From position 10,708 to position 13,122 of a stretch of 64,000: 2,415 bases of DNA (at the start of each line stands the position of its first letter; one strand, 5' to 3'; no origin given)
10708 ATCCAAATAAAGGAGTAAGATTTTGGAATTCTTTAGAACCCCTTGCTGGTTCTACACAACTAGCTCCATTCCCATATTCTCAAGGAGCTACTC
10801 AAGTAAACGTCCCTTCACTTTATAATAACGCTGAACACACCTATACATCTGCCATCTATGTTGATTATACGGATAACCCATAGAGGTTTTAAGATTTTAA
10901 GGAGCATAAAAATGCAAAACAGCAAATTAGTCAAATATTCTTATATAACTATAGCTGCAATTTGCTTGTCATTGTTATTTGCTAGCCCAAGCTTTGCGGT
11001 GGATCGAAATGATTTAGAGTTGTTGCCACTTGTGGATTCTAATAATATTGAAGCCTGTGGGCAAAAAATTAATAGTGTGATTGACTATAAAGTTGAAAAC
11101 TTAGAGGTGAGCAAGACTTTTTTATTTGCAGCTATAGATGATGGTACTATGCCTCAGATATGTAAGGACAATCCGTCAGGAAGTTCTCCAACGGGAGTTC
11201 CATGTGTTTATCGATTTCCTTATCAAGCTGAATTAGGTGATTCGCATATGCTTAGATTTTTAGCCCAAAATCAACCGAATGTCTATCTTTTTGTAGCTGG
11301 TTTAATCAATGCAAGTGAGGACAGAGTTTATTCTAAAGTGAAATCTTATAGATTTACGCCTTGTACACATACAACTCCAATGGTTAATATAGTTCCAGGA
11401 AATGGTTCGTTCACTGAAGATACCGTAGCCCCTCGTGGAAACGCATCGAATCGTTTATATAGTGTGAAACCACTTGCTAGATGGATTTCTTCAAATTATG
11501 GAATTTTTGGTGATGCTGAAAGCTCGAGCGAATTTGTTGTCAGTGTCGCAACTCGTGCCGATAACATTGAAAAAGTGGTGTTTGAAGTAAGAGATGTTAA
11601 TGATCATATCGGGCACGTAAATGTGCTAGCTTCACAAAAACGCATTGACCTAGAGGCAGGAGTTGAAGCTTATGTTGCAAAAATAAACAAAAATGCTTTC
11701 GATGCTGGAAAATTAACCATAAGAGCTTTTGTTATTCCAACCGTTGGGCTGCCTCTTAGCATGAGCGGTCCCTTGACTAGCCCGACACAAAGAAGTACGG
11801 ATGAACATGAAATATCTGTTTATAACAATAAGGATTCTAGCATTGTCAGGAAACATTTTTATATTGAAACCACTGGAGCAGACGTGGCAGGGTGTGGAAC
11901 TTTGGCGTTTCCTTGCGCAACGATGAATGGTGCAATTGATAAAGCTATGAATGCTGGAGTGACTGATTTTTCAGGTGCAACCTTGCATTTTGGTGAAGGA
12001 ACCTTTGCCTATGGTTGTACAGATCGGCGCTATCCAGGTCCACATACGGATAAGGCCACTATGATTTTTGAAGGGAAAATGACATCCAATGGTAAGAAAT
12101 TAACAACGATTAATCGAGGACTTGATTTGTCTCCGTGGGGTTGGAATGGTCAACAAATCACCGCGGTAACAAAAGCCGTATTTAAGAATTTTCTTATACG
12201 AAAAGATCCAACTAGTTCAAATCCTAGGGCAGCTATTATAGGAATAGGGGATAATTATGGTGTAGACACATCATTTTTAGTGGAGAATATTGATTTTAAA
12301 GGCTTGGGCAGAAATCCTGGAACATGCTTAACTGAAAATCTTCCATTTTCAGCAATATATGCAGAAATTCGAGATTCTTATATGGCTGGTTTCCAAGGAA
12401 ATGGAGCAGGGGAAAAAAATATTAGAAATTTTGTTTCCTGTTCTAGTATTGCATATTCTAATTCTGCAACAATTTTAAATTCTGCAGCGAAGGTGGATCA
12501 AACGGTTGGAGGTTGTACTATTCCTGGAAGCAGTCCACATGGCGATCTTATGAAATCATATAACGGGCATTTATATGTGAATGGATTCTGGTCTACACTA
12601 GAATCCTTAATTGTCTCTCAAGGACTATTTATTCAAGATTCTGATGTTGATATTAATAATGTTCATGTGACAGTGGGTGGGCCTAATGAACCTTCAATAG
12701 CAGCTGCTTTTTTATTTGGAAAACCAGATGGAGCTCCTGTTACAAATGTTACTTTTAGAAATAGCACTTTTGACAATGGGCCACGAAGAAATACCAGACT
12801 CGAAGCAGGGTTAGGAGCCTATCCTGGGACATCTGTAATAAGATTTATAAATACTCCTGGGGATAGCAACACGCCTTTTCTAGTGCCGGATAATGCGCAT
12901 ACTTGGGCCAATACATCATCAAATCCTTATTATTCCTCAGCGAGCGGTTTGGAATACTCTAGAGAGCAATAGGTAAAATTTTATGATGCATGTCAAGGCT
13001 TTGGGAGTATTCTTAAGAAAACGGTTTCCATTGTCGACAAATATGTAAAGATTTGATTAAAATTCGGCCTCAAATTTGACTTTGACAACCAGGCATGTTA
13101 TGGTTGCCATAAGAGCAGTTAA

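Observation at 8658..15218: Tandem triplication of a large secreted parallel-beta-helix-like protein family embedded in the nuo locus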

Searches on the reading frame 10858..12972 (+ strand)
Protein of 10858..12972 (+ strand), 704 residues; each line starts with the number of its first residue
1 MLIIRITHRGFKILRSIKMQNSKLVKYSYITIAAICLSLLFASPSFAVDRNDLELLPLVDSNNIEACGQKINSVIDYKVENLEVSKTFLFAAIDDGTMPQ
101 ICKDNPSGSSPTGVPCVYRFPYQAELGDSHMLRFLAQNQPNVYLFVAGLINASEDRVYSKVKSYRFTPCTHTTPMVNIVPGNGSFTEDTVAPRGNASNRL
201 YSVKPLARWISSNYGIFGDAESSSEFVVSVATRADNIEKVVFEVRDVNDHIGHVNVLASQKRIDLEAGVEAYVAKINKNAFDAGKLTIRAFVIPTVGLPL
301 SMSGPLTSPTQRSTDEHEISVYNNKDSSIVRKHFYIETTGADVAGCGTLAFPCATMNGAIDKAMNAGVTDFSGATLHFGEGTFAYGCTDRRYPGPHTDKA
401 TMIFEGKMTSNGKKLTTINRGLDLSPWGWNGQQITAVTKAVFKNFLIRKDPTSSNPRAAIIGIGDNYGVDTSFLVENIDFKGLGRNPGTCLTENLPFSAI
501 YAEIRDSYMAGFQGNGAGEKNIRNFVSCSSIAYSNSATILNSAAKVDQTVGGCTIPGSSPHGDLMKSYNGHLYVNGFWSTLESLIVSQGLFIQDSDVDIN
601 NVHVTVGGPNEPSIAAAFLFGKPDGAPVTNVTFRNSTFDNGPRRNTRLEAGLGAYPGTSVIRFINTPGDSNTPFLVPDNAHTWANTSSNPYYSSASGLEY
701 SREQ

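Call 4: search_protein_families(library=pfam, proteins=[window:10858-12972:+], max_evalue=1)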
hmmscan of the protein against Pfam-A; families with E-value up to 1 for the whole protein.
window:10858-12972:+ (704 aa): 2 families
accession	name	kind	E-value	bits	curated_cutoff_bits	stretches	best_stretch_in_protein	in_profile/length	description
PF14210.11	DUF4322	-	0.038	14.3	27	1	60-93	7-41/66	Domain of unknown function (DUF4322)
PF23285.1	DUF7078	-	0.26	12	23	1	18-85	15-75/89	Domain of unknown function (DUF7078)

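Call 10: find_homologous_proteins(query=window:10912-12972:+, max_evalue=0.001)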
Query window:10912-12972:+ (686 aa): 1 proteins with E <= 0.001 among 7960 candidates.
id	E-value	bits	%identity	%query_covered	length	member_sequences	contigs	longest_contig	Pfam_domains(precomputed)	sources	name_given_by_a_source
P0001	0.0e+0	1574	100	100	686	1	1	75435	-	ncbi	-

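Call 11: search_solved_structures(query=window:10912-12972:+, max_evalue=10)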
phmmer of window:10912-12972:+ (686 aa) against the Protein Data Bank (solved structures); distinct sequences matched with E-value up to 10: 1.
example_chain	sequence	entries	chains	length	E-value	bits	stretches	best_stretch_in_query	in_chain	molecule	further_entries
9hcj_M0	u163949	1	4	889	1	10.5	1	410-463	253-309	Nuclear pore complex protein Nup98-Nup96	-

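Call 13: find_encoding_contigs(protein=P0001, flank=10000, max_places=6)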
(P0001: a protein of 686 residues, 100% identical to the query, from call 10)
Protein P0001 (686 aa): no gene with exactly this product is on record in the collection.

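Call 16: find_related_loci(query=A1, collection=genome_contigs, flank=10000)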
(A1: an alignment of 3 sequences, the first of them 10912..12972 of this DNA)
Query A1 (686 aa) in genome_contigs; peptide patterns used: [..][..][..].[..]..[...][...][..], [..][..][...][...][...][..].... (x = any residue, [..] = any of these).
8 stretches matched a pattern, but none encodes a relative of the query by tblastn (E <= 1e-3).

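Call 20: search_protein_families(library=ncbifam, proteins=[window:10912-12972:+], max_evalue=0.01)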
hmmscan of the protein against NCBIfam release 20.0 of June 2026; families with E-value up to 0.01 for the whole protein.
window:10912-12972:+ (686 aa): 0 families

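Call 26: search_protein_representatives(alignment_id=A1)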
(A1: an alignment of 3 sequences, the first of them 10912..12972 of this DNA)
Query: 3 sequences, 682 profile positions. Proteins with E-value up to 0.001 (for the whole library): 154; up to 1e-10: 24; up to 1e-30: 8. The best 150 are listed.
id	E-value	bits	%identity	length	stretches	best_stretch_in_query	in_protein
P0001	0.0e+00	1183.1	-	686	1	1-682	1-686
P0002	0.0e+00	1144.5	-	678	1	1-675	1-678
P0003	1.4e-292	988.4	-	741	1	1-682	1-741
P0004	1.2e-109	383.8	-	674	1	1-589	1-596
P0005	1.7e-94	333.8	-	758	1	11-612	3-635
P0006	3.7e-87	309.5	-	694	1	12-633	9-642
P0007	7.0e-77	275.5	-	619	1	106-679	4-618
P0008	6.8e-35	136.8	-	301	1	19-269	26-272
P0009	1.6e-17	79.4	-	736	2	89-370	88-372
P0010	4.7e-17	77.8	-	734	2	45-376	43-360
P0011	1.8e-14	69.3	-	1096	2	136-347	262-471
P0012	7.9e-13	63.9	-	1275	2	131-345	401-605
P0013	1.6e-12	62.8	-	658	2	150-369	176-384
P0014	1.8e-12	62.7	-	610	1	161-368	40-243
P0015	1.8e-12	62.7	-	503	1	150-615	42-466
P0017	6.9e-12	60.8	-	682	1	149-621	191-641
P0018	7.1e-12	60.7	-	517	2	163-369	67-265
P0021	2.4e-11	59.0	-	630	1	157-584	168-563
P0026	1.6e-10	56.2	-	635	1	136-374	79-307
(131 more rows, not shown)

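Call 28: search_protein_families(library=pfam, proteins=[P0004, P0005, P0006, P0007, P0009, P0010, P0011, P0012, P0015, P0017], max_evalue=0.01)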
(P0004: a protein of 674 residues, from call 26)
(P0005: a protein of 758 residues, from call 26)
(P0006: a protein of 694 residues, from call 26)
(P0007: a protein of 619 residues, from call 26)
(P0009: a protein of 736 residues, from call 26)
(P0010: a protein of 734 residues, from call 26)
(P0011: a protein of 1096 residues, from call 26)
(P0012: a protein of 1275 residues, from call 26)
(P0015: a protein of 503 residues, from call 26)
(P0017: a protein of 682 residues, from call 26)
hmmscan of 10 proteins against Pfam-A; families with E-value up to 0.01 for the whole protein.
P0004 (674 aa): 0 families

P0005 (758 aa): 0 families

P0006 (694 aa): 0 families

P0007 (619 aa): 0 families

P0009 (736 aa): 0 families

P0010 (734 aa): 1 family
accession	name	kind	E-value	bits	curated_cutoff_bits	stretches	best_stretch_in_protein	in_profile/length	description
PF17957.7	Big_7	-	0.00019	22.5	24.1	1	192-252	12-65/70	Bacterial Ig domain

P0011 (1096 aa): 5 families
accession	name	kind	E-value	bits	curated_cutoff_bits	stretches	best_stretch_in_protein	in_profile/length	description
PF13385.13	Laminin_G_3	-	1.2e-25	90.8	27.6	1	881-1046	2-151/151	Concanavalin A-like lectin/glucanases superfamily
PF01471.23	PG_binding_1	-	2.8e-24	85.5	23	2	36-93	1-57/57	Putative peptidoglycan binding domain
PF07602.17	DUF1565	-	0.00012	21.9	20.3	1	447-488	2-40/257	Protein of unknown function (DUF1565)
PF22842.2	Pel9A-like_beta_helix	-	0.0038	16.7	25.2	1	436-490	5-56/370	Pel9A-like, right handed beta helix region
PF17957.7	Big_7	-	0.0099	16.9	24.1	0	328-366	12-44/70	Bacterial Ig domain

P0012 (1275 aa): 8 families
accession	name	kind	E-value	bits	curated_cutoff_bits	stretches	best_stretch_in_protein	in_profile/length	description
PF13385.13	Laminin_G_3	-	5.6e-28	98.4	27.6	1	1070-1226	1-150/151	Concanavalin A-like lectin/glucanases superfamily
PF18998.6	Flg_new_2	-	5.4e-17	62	23.6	1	272-339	2-71/73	Divergent InlB B-repeat domain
PF01471.23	PG_binding_1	-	2.4e-12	47.3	23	1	37-97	1-57/57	Putative peptidoglycan binding domain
PF00041.27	fn3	-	1.6e-10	41.5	25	1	921-999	2-81/84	Fibronectin type III domain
PF07602.17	DUF1565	-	0.00011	22.1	20.3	1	583-622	2-40/257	Protein of unknown function (DUF1565)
PF18370.7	RGI_lyase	-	0.00021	22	27.8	1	930-987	14-72/86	Rhamnogalacturonan I lyases beta-sheet domain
PF02210.31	Laminin_G_2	-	0.0042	18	22.9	0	1118-1198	17-98/126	Laminin G domain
PF25523.1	Ig_RIMBP2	-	0.0088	16.5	27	1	919-972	3-64/105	RIMBP2-like, immunoglobulin-like domain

P0015 (503 aa): 0 families

P0017 (682 aa): 0 families

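Call 30: find_homologous_proteins(query=A2, max_evalue=0.00001)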
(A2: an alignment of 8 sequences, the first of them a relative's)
Query A2 (8 sequences) (686 aa, profile of the alignment): 1 proteins with E <= 0.00001 among 8000 candidates.
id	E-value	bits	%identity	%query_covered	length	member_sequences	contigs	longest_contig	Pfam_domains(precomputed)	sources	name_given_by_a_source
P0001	2.6e-272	923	100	100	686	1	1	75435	-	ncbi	-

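Call 32: find_encoding_contigs(protein=P0004, flank=10000, max_places=4)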
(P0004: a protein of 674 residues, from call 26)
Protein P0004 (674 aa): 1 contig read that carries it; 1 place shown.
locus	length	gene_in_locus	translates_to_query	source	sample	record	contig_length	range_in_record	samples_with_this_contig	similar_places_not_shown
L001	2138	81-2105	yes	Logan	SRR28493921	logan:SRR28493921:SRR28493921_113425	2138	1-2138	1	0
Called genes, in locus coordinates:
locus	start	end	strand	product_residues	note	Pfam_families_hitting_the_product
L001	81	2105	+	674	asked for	-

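Call 33: find_encoding_contigs(protein=P0005, flank=10000, max_places=4)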
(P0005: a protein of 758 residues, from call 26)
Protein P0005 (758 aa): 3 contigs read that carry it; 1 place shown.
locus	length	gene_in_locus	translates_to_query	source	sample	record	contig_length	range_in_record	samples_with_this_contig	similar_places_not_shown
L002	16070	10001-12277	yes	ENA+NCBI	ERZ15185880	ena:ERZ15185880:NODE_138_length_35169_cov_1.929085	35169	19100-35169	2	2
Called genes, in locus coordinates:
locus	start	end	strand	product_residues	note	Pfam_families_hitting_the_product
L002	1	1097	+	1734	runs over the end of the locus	PF11721:Malectin, PF11721:Malectin, PF01833:TIG, PF13415:Beta-prop_FBX42, PF24681:Kelch_KLHDC2_KLHL20_DRC7, PF24981:Beta-prop_ATRN-LZTR1, PF01344:Kelch_1 (weak), PF01344:Kelch_1, +6 more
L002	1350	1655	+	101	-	-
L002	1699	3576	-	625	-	-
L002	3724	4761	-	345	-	PF02618:YceG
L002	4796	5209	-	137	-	PF03652:RuvX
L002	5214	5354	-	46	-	-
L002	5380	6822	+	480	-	PF19425:Csd3_N2, PF01551:Peptidase_M23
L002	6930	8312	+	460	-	PF00994:MoCF_biosynth, PF02464:CinA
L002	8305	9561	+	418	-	PF05958:tRNA_U5-meth_tr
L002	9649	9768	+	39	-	-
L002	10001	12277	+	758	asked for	-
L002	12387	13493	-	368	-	PF00027:cNMP_binding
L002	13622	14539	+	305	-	PF00849:PseudoU_synth_2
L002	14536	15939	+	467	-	-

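Call 34: find_encoding_contigs(protein=P0006, flank=10000, max_places=4)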
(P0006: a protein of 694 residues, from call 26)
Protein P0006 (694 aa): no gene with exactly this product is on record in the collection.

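Call 35: find_encoding_contigs(protein=P0007, flank=10000, max_places=4)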
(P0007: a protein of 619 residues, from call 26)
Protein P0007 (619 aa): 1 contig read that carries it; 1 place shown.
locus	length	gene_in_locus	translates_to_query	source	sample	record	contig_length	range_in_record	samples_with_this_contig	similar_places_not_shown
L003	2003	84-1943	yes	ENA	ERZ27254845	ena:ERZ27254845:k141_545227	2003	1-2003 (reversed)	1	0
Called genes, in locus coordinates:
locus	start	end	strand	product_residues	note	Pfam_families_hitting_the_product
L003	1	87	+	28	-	?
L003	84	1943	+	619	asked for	-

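Call 37: find_encoding_contigs(protein=P0151, flank=10000, max_places=4)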
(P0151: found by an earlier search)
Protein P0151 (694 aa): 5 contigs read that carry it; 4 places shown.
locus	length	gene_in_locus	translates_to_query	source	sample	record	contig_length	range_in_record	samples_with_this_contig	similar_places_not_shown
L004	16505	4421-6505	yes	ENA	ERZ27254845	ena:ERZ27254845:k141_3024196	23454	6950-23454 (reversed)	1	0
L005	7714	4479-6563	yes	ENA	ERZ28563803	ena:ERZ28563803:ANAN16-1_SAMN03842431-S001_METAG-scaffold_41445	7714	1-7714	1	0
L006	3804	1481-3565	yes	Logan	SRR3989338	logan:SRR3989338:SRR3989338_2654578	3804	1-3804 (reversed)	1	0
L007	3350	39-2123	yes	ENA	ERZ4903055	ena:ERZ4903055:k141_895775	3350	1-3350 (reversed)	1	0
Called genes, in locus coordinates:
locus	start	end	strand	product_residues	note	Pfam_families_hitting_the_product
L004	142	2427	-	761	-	PF01966:HD (weak), PF18019:Cas3_HD, PF00270:DEAD, PF04851:ResIII, PF00271:Helicase_C (weak), PF22590:Cas3-like_C_2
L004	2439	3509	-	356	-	PF17761:DUF1016_N, PF00565:SNase (weak)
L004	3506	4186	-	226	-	-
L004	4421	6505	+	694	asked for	-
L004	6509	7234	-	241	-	PF00106:adh_short, PF08659:KR (weak), PF01370:Epimerase (weak), PF13561:adh_short_C2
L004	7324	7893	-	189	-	PF04264:YceI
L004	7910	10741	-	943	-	PF00082:Peptidase_S8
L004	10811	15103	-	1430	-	-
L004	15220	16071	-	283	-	PF13505:OMP_b-brl (weak), PF03797:Autotransporter (faint)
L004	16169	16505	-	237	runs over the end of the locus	-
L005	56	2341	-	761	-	PF01966:HD (weak), PF18019:Cas3_HD, PF00270:DEAD, PF04851:ResIII, PF00271:Helicase_C (weak), PF22590:Cas3-like_C_2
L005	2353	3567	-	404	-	-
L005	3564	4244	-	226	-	-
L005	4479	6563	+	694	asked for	-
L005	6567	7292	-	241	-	PF00106:adh_short, PF08659:KR (weak), PF13561:adh_short_C2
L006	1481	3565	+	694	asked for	-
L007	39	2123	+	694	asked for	-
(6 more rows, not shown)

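Call 38: predict_structure(alignment_id=A2)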
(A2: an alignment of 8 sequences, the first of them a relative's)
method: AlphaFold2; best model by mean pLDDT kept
length: 686 residues; sequences in the alignment: 8
mean_pLDDT: 59.1   pTM: 0.52
mean pLDDT of the five models: 59.1, 57.7, 56.3, 51.2, 49.4
residues with pLDDT >= 90: 40; 70-90: 229; 50-70: 159; < 50: 258
segments of 3 or more residues with pLDDT < 50: 1-6, 15-30, 290-296, 372-375, 404-418, 437-441, 444-452, 463-573, 587-600, 622-641, 649-686
pLDDT, mean of each block of 10 residues (from residue 1): 45 49 34 62 65 61 61 83 81 79 71 60 82 64 82 79 68 75 71 76 88 76 91 90 77 88 90 87 69 51 87 85 81 83 76 83 71 54 81 74 45 41 68 52 45 55 37 29 27 27 28 22 25 28 31 31 29 50 47 39 52 55 48 41 51 40 30 34 33
secondary structure, 60 per line:
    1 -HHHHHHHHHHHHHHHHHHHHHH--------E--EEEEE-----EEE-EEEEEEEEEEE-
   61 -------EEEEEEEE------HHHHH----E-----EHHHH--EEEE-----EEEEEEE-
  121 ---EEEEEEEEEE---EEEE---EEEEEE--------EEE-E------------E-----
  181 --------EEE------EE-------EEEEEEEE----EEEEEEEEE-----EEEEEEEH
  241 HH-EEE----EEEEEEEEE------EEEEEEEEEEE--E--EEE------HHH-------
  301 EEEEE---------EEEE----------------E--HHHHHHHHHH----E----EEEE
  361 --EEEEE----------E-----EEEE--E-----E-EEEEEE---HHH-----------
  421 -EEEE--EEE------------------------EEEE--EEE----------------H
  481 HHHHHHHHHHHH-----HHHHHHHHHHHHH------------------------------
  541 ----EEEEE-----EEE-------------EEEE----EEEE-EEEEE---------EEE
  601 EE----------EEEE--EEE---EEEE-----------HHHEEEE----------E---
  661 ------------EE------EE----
elements in order (helices of 4 or more, strands of 3 or more residues): H2-23 E35-39 E45-47 E49-59 E68-75 H82-86 H98-101 E104-107 E113-119 E124-133 E137-140 E144-149 E158-160 E189-191 E207-214 E219-227 E233-239 E244-246 E251-259 E266-276 E282-284 E301-305 E315-318 H338-347 E357-360 E363-367 E384-387 E398-403 E422-425 E428-430 E455-458 E461-463 H480-492 H498-510 E545-549 E555-557 E571-574 E579-582 E584-588 E598-602 E613-616 E619-621 E625-628 E643-646

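Call 43: search_protein_families(library=pfam, alignment_id=A3, max_evalue=0.01)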
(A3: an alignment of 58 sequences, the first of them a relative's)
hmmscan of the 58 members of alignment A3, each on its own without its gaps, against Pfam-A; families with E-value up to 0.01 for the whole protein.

A. member 1, P0001 (686 aa): 0 families

B. families by the number of members that match (of 58 scanned): 11 families
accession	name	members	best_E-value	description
PF17957.7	Big_7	8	6.7e-15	Bacterial Ig domain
PF13290.12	CHB_HEX_C_1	2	1.9e-20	Chitobiase/beta-hexosaminidase C-terminal domain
PF13287.12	Fn3_assoc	2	1.2e-14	Fn3 associated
PF07202.18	Tcp10_C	2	5.2e-11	T-complex protein 10 C-terminus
PF00404.24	Dockerin_1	2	1.3e-09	Dockerin type I domain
PF13860.13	FlgD_ig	1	5e-10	FlgD Ig-like domain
PF00041.27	fn3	1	1.9e-06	Fibronectin type III domain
PF25059.1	FN3_DSCAM-DSCAML_C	1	0.00013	DSCAM/DSCAML C-terminal Fn3-like domain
PF11617.13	Cu-binding_MopE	1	0.00047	Putative metal-binding motif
PF03174.19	CHB_HEX_C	1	0.00077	Chitobiase/beta-hexosaminidase C-terminal domain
PF07602.17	DUF1565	1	0.0031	Protein of unknown function (DUF1565)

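Call 44: search_solved_structures(query=A3, max_evalue=10, show_alignments=2)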
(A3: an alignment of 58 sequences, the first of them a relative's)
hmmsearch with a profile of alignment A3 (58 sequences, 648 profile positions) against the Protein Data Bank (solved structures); distinct sequences matched with E-value up to 10: 25.
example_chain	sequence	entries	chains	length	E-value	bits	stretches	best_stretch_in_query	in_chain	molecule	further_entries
5mqp_A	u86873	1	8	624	2.3e-07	33.1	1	235-326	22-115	Glycoside hydrolase BT_1002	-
4zya_A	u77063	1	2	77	0.0016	20.4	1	239-269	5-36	Asparagine--tRNA ligase, cytoplasmic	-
9rkv_M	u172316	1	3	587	0.012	17.5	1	244-378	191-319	Putative tail fiber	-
3vst_A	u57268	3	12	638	0.025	16.4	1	239-325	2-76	Xylosidase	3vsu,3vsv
8tc8_A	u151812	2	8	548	0.032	16.1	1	239-269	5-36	Asparagine--tRNA ligase, cytoplasmic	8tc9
8fa3_A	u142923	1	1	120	0.035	16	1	244-272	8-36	Asparagine--tRNA ligase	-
5olp_A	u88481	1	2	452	0.05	15.4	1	474-563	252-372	Pectate lyase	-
7uia_C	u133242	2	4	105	0.088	14.6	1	454-552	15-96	SV2Ac | SV2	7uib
8jlg_A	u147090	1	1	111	0.37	12.6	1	510-550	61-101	Synaptic vesicle glycoprotein 2A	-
6fls_A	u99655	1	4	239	0.39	12.5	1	480-556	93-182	Pentapeptide repeat family protein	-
8jle_A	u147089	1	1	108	0.43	12.4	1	510-550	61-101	Synaptic vesicle glycoprotein 2A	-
5jmc_B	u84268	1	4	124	0.45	12.3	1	489-550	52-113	Synaptic vesicle glycoprotein 2C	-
6es1_B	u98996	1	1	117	0.53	12.1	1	481-547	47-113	Synaptic vesicle glycoprotein 2C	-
2kqr_A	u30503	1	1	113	0.77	11.5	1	238-274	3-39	Asparaginyl-tRNA synthetase, cytoplasmic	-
4jra_C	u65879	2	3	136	1.1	11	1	482-550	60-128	Synaptic vesicle glycoprotein 2C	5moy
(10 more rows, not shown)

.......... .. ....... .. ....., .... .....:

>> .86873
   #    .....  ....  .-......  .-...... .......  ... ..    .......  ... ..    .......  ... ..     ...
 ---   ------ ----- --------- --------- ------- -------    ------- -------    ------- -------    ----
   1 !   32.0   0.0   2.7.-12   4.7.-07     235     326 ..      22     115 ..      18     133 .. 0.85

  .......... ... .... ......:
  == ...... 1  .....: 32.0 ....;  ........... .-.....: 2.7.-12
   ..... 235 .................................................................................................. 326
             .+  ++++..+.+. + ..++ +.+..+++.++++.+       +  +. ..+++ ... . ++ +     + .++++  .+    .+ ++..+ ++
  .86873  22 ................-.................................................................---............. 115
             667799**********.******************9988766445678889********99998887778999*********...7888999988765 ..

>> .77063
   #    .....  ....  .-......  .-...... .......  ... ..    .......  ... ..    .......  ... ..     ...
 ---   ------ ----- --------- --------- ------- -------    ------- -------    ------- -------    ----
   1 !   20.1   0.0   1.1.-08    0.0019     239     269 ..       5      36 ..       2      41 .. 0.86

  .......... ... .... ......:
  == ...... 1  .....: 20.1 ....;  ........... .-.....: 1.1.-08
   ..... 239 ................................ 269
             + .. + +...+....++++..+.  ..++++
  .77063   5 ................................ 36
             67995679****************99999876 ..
